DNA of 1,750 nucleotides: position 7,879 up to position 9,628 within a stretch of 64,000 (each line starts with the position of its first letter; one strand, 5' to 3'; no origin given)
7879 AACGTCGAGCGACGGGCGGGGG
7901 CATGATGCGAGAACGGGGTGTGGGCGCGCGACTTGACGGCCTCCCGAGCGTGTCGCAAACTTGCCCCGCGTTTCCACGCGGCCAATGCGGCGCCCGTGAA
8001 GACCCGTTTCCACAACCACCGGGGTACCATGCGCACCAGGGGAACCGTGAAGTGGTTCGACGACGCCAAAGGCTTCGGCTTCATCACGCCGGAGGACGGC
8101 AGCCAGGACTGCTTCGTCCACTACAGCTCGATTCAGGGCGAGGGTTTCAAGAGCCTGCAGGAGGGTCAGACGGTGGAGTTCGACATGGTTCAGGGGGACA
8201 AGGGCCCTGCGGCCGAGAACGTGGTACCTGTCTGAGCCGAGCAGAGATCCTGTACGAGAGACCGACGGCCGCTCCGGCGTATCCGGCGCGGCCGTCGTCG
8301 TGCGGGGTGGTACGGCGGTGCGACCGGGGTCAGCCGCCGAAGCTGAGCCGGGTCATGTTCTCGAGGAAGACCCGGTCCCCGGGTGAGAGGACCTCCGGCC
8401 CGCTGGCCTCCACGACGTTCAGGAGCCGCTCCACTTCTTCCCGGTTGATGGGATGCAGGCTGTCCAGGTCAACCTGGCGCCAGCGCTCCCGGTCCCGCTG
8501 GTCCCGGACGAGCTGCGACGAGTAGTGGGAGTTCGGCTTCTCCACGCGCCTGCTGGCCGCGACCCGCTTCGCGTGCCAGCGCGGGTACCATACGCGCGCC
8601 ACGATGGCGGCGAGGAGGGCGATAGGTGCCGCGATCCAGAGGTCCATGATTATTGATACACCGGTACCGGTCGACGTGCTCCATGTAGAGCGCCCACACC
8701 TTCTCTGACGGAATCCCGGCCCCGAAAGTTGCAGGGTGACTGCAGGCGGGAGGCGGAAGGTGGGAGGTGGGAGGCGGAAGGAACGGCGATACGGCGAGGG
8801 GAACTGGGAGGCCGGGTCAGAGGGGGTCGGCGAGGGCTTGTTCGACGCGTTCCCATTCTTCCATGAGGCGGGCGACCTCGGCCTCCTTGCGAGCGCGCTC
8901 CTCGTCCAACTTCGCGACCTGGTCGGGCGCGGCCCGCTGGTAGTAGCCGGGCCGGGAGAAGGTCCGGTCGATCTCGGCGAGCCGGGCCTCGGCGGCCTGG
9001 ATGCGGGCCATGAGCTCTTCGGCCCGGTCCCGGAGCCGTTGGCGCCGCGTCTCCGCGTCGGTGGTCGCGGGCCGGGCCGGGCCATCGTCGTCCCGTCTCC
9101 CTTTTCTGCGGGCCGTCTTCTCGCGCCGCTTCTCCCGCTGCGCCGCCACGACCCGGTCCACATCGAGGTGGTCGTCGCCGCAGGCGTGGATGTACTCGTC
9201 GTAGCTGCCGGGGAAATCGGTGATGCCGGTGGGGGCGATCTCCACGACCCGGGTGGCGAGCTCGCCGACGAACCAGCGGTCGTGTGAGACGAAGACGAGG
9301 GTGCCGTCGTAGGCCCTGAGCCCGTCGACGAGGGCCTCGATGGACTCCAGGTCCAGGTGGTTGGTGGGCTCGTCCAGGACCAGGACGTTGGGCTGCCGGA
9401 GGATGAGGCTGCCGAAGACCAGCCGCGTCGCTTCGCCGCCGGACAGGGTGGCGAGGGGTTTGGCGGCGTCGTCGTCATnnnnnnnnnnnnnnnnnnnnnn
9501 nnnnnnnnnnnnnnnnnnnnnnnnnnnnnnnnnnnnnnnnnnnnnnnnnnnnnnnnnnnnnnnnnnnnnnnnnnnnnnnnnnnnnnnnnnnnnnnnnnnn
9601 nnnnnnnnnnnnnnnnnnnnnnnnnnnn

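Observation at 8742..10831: ABC-F ATPase gene exactly bracketed by 61-bp direct repeats built from (GGRAGGN)5 heptads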

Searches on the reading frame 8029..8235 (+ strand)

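Call 69: search_protein_families(library=pfam, proteins=[window:8029-8235:+], max_evalue=0.1)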
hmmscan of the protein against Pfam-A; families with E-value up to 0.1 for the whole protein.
window:8029-8235:+ (68 aa): 3 families
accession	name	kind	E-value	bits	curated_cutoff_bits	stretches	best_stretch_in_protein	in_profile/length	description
PF00313.28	CSD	-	6.3e-32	109.7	27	1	4-67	2-65/66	'Cold-shock' DNA-binding domain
PF08206.17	OB_RNB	-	0.00031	20.8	24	1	13-35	7-29/58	Ribonuclease B OB domain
PF22707.2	S1CSD-TOTE-2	-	0.076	13.5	27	1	5-38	5-30/60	S1/CSD-like domain 2 of the TOTE conflict systems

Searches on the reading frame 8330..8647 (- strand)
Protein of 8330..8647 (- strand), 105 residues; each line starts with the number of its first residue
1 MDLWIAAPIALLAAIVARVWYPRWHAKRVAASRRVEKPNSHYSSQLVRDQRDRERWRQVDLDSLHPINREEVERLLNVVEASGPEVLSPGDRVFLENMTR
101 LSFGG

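Call 31: find_homologous_proteins(query=window:8330-8647:-, max_evalue=0.001)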
Query window:8330-8647:- (105 aa): 45 proteins with E <= 0.001 among 60 candidates.
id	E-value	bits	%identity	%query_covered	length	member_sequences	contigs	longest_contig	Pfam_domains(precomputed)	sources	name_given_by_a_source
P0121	3.7e-63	228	100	100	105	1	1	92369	-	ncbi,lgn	-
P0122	1.9e-49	184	82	100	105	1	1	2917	-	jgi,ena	-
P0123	6.9e-34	134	61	99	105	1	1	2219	-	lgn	-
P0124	8.4e-34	134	63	98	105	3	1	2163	-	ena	-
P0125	2.0e-33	133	63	98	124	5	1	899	-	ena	-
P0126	2.5e-33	132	60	99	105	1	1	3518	-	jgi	-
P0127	2.6e-33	132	62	98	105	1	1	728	-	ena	-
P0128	3.1e-33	132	61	94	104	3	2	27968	-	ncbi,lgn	-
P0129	5.1e-33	131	60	99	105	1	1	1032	-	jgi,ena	-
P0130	9.2e-33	131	59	99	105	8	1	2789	-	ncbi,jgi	-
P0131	1.2e-32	130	61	99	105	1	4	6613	-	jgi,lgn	jgi:hypothetical protein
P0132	1.2e-32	130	59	99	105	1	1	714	-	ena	-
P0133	1.4e-32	130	67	67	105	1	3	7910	-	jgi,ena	-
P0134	2.1e-32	129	60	99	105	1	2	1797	-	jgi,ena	-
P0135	2.2e-32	129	60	99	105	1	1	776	-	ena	-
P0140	3.5e-31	125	60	99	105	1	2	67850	-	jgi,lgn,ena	-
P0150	1.5e-28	117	59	99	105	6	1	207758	-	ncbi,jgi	-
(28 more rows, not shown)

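Call 32: find_encoding_contigs(protein=P0128, flank=9000, max_places=2)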
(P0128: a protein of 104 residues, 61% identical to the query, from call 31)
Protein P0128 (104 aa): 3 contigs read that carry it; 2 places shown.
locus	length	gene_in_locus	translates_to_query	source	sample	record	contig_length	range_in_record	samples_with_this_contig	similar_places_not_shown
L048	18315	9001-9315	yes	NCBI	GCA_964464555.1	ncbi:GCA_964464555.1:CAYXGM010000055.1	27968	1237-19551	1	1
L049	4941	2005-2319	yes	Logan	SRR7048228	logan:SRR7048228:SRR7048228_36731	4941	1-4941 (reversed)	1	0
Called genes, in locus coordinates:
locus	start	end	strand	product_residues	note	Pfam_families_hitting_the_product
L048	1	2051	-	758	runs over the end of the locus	PF13620:CarboxypepD_reg, PF13715:CarbopepD_reg_2, PF07715:Plug, PF00593:TonB_dep_Rec_b-barrel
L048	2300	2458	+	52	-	-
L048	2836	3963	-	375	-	PF03977:OAD_beta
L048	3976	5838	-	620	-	PF00682:HMGL-like, PF02436:PYC_OADA, PF25984:BSH_YknX (faint), PF00364:Biotin_lipoyl, PF25917:BSH_RND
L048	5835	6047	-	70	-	-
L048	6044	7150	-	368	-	-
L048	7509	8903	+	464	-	PF00474:SSF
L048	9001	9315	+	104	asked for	-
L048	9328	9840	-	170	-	PF00300:His_Phos_1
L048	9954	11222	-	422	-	-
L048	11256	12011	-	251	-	PF02463:SMC_N (weak), PF00005:ABC_tran, PF13304:AAA_21 (weak)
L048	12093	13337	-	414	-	PF02687:FtsX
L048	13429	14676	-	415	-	PF12704:MacB_PCD, PF02687:FtsX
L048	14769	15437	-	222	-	PF17131:TP_0789-like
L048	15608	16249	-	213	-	PF00440:TetR_N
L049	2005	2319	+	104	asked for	-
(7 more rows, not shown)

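Call 33: find_encoding_contigs(protein=P0140, flank=9000, max_places=2)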
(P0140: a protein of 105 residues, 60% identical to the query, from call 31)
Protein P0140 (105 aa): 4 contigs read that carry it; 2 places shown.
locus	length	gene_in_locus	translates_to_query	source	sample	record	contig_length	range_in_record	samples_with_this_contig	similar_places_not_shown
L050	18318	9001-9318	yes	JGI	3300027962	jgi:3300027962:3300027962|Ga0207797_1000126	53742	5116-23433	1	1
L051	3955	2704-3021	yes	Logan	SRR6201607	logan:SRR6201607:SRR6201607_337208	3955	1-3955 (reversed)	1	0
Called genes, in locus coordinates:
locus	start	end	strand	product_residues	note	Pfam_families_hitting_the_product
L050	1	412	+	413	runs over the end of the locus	PF04055:Radical_SAM (weak)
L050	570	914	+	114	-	PF01022:HTH_5, PF12840:HTH_20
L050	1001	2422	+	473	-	PF02321:OEP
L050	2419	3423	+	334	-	PF25973:BSH_CzcB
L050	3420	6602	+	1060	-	PF00873:ACR_tran, PF02355:SecD_SecF_C (weak)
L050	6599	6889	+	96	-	PF00543:P-II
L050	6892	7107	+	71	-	PF11127:YgaP-like_TM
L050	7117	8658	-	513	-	-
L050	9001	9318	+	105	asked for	-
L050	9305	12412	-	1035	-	PF00873:ACR_tran, PF03176:MMPL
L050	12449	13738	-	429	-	PF25919:BSH_CusB (faint), PF25973:BSH_CzcB, PF25954:Beta-barrel_RND_2, PF25975:CzcB_C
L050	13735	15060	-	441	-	PF02321:OEP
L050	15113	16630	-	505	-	PF08903:DUF1846, PF20921:DUF1846_C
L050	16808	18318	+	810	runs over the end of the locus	PF19313:DUF5916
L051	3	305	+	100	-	?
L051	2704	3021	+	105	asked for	-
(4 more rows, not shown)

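Call 34: find_encoding_contigs(protein=P0150, flank=9000, max_places=2)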
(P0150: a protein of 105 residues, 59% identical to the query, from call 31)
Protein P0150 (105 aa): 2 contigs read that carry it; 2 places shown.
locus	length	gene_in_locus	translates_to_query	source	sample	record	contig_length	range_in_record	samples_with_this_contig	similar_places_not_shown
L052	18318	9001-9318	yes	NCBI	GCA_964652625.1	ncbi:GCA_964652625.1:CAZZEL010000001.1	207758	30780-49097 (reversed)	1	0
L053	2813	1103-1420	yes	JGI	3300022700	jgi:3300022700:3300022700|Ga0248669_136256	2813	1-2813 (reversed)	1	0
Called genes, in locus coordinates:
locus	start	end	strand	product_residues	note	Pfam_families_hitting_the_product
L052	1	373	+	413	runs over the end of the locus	PF04055:Radical_SAM (weak)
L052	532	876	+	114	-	PF01022:HTH_5, PF12840:HTH_20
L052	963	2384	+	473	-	PF02321:OEP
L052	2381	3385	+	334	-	PF25973:BSH_CzcB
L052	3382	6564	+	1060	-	PF00873:ACR_tran, PF02355:SecD_SecF_C (weak)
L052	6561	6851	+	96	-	PF00543:P-II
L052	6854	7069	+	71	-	PF11127:YgaP-like_TM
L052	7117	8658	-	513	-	-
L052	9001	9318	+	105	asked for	-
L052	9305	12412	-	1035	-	PF00873:ACR_tran, PF03176:MMPL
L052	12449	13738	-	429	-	PF25919:BSH_CusB (faint), PF25973:BSH_CzcB, PF25954:Beta-barrel_RND_2, PF25975:CzcB_C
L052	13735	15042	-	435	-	PF02321:OEP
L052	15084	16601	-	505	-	PF08903:DUF1846, PF20921:DUF1846_C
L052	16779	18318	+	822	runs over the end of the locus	PF19313:DUF5916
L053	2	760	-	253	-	?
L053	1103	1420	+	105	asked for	-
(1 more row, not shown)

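Call 43: find_encoding_contigs(protein=P0121, flank=10000, max_places=10)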
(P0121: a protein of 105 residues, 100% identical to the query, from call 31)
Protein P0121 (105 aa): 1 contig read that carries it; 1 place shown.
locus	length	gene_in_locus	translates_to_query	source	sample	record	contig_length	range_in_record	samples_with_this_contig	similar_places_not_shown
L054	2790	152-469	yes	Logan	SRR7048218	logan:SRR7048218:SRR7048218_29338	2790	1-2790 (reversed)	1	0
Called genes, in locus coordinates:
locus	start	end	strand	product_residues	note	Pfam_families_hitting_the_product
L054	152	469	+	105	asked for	-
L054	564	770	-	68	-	PF00313:CSD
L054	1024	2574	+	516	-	PF13189:Cytidylate_kin2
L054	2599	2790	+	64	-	?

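Call 63: search_protein_families(library=ncbifam, proteins=[window:8330-8647:-], max_evalue=0.001)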
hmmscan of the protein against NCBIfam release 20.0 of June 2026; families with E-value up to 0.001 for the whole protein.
window:8330-8647:- (105 aa): 0 families

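Call 69: search_protein_families(library=pfam, proteins=[window:8330-8647:-], max_evalue=0.1)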
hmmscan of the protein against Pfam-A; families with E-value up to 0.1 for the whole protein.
window:8330-8647:- (105 aa): 0 families

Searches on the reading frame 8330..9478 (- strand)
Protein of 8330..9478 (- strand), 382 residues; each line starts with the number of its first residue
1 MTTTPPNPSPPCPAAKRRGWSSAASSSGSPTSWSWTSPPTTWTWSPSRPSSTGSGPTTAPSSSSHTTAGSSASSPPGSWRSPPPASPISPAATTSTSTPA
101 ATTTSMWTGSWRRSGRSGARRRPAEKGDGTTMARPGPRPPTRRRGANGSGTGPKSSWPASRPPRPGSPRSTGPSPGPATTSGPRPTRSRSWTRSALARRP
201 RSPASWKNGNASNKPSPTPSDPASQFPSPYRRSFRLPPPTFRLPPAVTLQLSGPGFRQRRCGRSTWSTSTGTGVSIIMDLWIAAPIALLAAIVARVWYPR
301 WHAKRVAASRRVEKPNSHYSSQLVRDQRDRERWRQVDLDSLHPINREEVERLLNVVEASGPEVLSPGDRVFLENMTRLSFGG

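Call 8: search_protein_families(library=pfam, proteins=[window:8330-9478:-], max_evalue=0.01)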
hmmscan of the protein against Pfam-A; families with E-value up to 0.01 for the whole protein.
window:8330-9478:- (382 aa): 0 families
